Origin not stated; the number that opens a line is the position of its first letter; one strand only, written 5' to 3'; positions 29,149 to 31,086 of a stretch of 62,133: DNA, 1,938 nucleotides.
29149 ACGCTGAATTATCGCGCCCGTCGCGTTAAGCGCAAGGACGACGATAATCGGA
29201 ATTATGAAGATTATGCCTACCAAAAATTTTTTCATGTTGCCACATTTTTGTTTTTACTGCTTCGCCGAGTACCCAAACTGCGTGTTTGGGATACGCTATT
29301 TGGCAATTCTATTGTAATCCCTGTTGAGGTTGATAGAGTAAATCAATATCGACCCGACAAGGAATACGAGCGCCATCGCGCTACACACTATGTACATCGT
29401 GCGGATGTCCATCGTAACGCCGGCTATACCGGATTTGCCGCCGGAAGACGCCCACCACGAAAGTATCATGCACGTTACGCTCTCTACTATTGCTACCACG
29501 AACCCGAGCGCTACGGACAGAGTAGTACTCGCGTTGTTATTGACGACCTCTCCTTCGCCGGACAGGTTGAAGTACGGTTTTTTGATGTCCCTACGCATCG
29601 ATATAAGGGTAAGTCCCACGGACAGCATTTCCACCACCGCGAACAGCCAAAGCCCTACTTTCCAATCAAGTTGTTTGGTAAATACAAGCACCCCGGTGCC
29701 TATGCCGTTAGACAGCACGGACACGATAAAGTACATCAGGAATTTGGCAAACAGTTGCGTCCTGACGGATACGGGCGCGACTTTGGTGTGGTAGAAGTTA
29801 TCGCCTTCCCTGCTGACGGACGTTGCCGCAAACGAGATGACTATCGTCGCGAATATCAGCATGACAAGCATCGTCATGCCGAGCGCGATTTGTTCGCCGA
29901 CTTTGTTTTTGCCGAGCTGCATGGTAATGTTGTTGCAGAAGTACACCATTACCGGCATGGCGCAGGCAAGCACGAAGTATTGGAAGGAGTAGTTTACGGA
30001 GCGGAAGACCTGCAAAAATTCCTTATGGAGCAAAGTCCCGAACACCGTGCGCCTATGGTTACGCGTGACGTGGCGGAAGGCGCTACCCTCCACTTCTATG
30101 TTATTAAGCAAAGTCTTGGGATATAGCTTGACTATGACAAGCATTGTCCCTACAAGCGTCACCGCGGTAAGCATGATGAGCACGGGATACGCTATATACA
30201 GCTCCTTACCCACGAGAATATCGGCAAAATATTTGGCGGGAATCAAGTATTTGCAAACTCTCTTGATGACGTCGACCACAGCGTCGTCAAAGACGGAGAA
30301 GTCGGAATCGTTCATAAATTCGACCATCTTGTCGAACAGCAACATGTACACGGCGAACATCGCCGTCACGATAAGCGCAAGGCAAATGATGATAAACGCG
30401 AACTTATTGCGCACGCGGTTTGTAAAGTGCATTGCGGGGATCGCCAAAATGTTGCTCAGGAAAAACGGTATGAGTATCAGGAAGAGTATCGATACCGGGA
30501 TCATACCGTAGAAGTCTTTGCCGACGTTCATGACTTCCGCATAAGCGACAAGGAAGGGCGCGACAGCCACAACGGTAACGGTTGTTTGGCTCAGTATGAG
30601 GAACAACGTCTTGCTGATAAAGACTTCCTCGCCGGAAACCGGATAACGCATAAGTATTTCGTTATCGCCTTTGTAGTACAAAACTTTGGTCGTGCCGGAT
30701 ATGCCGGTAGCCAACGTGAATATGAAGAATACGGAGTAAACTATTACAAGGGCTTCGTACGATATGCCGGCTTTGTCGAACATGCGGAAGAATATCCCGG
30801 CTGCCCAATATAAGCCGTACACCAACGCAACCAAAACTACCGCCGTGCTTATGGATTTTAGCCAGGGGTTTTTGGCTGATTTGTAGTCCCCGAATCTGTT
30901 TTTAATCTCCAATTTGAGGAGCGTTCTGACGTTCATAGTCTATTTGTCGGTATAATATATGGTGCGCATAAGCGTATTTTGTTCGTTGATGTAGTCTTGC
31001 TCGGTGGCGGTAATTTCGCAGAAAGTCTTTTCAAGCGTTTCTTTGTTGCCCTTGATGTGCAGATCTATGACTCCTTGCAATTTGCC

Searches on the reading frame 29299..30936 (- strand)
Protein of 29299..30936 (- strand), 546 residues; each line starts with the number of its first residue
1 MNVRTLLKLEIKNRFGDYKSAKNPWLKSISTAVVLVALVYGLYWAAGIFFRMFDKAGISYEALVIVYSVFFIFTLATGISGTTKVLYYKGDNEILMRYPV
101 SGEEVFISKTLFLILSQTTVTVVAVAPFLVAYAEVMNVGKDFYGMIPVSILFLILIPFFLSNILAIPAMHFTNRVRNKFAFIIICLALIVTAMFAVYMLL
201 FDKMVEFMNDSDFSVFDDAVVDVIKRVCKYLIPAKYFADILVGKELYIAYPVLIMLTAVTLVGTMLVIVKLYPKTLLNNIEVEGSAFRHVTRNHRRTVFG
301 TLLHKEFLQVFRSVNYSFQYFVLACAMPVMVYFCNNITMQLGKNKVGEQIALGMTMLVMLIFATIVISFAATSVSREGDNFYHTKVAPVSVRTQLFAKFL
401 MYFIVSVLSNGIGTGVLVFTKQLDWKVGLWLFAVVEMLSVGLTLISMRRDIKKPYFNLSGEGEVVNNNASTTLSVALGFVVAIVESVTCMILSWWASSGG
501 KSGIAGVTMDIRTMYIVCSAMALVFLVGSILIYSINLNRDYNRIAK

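Call 85: search_protein_families(library=pfam, proteins=[window:29299-30936:-], max_evalue=0.00001)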
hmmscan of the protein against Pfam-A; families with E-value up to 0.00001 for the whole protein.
window:29299-30936:- (546 aa): 1 family
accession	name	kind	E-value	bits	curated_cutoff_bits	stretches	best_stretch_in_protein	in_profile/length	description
PF16949.11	ABC_tran_2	-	6.2e-15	55.5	25.7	1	32-530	17-528/542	Putative ATP-binding cassette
